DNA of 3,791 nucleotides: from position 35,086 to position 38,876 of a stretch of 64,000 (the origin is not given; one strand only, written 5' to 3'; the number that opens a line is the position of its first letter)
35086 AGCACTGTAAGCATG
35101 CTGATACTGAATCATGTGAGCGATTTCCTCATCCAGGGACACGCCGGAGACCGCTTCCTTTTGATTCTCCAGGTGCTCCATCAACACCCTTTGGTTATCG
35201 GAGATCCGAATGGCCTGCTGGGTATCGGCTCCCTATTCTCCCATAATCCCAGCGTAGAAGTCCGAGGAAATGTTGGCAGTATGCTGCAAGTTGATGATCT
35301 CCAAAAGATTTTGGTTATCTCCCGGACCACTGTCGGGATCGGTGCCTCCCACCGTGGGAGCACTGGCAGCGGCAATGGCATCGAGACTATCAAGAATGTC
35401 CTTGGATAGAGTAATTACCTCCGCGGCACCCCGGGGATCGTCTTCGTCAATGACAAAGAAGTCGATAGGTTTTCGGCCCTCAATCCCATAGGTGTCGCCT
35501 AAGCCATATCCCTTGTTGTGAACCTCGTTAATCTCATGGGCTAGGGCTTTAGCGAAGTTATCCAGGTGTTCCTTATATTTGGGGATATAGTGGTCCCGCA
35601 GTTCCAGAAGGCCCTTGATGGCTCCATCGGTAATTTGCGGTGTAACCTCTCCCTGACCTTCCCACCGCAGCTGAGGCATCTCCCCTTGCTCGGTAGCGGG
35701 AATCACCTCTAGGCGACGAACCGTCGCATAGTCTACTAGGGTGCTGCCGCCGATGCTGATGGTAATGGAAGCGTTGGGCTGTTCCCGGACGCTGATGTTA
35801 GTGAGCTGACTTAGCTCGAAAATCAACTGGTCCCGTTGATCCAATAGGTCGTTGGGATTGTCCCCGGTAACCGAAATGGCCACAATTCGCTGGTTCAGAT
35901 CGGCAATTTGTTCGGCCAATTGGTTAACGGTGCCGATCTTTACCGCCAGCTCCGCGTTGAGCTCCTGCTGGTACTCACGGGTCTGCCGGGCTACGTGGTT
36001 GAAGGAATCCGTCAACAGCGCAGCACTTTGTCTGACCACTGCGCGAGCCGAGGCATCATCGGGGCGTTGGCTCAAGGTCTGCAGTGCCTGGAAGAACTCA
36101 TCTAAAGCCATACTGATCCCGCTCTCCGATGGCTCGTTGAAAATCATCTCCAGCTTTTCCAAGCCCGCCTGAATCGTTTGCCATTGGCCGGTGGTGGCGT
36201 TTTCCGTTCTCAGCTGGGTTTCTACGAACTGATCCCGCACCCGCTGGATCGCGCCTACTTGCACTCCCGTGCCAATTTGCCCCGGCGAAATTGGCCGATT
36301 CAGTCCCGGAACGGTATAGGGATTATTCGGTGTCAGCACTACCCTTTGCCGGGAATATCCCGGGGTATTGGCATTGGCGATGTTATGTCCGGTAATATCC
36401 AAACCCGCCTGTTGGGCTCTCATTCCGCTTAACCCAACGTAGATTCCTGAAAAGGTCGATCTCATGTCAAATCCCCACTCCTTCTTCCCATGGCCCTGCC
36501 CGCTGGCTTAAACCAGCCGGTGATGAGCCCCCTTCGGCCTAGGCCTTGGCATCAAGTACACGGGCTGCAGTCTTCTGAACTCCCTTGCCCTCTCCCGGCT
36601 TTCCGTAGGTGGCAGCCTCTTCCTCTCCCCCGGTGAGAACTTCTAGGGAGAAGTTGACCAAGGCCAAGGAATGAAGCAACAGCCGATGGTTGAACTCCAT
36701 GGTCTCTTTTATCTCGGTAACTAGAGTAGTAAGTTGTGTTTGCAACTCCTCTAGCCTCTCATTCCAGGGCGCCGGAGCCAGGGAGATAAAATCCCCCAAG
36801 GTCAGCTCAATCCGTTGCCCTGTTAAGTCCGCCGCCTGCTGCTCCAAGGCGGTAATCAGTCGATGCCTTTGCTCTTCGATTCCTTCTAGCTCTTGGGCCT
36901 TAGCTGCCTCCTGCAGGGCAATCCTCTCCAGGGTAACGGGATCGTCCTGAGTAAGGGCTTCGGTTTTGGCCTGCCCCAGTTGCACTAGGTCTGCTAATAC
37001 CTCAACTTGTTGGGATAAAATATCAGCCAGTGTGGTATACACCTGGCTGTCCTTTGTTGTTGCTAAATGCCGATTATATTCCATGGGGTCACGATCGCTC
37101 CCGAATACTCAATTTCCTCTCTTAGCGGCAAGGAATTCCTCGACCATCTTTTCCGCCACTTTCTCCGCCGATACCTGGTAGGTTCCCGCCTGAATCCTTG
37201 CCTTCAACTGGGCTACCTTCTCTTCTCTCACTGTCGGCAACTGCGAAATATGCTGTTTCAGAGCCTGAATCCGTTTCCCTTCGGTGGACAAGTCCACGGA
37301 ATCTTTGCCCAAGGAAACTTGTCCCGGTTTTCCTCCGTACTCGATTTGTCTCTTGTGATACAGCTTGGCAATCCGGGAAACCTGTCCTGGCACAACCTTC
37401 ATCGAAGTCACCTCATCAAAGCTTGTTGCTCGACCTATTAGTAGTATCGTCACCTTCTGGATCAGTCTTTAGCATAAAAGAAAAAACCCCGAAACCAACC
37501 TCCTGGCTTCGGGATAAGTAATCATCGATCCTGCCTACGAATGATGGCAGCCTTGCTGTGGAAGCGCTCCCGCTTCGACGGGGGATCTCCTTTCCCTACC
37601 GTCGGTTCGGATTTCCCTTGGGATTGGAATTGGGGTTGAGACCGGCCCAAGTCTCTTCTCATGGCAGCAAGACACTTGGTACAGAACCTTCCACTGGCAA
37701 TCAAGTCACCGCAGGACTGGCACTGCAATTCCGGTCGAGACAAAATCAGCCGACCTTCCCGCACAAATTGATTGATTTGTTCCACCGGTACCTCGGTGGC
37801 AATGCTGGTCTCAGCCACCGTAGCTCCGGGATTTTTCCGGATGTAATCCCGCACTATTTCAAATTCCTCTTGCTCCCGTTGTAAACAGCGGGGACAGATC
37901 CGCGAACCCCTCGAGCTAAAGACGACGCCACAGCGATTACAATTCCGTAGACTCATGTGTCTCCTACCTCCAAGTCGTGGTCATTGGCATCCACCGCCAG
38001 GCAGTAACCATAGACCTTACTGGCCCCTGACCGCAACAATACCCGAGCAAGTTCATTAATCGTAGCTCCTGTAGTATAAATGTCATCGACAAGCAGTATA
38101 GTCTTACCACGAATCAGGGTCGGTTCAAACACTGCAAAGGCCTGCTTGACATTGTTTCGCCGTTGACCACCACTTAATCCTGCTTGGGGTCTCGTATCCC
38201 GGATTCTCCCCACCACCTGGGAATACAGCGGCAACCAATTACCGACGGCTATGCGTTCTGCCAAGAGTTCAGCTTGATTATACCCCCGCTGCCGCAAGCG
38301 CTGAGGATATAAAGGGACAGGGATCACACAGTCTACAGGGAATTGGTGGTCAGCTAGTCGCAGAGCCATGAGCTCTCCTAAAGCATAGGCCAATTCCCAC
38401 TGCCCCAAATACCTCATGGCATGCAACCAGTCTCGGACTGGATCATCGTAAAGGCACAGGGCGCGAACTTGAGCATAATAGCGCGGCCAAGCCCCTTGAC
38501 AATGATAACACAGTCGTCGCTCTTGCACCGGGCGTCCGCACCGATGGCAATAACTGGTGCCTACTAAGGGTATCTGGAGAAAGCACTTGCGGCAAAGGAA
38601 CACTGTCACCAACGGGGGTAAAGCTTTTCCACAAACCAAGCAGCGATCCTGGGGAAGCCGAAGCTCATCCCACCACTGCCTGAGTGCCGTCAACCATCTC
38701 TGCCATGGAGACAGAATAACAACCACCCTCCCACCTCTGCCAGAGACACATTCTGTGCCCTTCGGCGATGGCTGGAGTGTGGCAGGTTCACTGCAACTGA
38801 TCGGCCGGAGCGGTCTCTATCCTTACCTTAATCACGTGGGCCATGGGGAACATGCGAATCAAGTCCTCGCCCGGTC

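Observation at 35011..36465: flgK contains an in-frame TAG followed by 73 perfectly conserved C-terminal codons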

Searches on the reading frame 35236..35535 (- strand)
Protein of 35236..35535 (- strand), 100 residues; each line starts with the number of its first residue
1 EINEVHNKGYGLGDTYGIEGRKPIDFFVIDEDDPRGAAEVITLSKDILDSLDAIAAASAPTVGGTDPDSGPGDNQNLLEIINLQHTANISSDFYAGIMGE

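Call 54: find_homologous_proteins(query=window:35236-35535:-, max_evalue=0.001)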
Query seq(100 aa) (100 aa): 1 proteins with E <= 0.001 among 5 candidates.
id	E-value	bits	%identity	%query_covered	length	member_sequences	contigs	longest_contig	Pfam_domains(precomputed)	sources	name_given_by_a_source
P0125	4.7e-56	205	99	97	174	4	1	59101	PF06429.19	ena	-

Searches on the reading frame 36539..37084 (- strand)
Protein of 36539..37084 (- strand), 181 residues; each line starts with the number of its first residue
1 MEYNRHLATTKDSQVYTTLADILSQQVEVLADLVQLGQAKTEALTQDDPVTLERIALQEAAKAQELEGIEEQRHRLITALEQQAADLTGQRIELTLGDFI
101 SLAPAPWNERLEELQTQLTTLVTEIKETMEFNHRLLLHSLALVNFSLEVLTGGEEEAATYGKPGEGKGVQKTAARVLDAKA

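Call 39: search_protein_families(library=pfam, proteins=[window:36542-37084:-], max_evalue=0.001)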
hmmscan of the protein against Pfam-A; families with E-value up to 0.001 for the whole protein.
window:36542-37084:- (181 aa): 1 family
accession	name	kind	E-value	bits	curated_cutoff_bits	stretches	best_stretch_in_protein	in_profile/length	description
PF05130.17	FlgN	-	1.9e-26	93.7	30.5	1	17-165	4-144/147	FlgN protein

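Call 53: find_encoding_contigs(protein=window:36539-37084:-, flank=3000, max_places=10)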
Protein window:36539-37084:- (181 aa): 1 contig read that carries it; 1 place shown.
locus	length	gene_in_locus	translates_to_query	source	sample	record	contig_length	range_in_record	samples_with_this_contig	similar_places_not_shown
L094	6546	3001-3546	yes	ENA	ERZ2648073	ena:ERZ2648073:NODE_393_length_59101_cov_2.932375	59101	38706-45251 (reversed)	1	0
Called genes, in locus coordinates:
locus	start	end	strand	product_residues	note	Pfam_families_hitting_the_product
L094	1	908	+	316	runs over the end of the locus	PF00294:PfkB, PF08543:Phos_pyr_kin (weak)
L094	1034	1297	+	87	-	-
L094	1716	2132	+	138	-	PF00156:Pribosyltran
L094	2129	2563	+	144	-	-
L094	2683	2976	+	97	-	PF04316:FlgM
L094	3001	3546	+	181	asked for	PF05130:FlgN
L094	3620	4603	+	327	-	PF00460:Flg_bb_rod, PF22638:FlgK_D1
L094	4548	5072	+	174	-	PF06429:Flg_bbr_C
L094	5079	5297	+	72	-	PF00669:Flagellin_N (weak)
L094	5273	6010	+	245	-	PF00669:Flagellin_N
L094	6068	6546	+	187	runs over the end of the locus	PF20074:DUF6470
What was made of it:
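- Tried and rejected: Look-up of FlgN: returned only the already known contig (call 53).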

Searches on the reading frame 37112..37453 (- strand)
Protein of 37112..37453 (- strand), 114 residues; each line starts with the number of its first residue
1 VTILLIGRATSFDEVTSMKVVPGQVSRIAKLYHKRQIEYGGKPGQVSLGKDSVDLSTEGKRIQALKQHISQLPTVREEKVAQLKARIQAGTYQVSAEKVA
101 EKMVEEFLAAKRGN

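Call 39: search_protein_families(library=pfam, proteins=[window:37112-37453:-], max_evalue=0.001)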
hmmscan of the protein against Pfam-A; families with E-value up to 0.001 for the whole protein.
window:37112-37453:- (114 aa): 1 family
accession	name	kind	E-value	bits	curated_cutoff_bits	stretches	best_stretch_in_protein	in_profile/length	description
PF04316.19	FlgM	-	1.5e-21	76.8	25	1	51-105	1-55/55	Anti-sigma-28 factor, FlgM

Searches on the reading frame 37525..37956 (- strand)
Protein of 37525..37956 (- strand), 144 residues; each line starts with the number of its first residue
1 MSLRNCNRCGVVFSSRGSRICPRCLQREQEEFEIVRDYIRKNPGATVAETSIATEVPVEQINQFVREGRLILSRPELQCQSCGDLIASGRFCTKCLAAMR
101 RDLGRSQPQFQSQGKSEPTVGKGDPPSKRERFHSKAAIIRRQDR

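Call 39: search_protein_families(library=pfam, proteins=[window:37525-37956:-], max_evalue=0.001)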
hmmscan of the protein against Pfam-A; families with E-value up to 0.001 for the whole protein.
window:37525-37956:- (144 aa): 2 families
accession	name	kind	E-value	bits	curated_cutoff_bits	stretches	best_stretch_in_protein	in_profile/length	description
PF17032.10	Zn_ribbon_15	-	0.0004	21.6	28.9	0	5-32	39-66/73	zinc-ribbon family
PF12773.13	DZR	-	0.00085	19.9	27.3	0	77-95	25-44/45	Double zinc ribbon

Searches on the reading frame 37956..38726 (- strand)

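Call 39: search_protein_families(library=pfam, proteins=[window:37956-38726:-], max_evalue=0.001)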
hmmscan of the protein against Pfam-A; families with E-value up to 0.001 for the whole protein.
window:37956-38726:- (257 aa): 2 families
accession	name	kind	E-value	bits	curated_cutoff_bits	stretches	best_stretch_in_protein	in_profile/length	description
PF18912.6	DZR_2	-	2.6e-09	37.2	27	1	24-77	6-56/56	Double zinc ribbon domain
PF00156.33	Pribosyltran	-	2.1e-07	30.8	26.3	1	200-244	80-124/158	Phosphoribosyl transferase domain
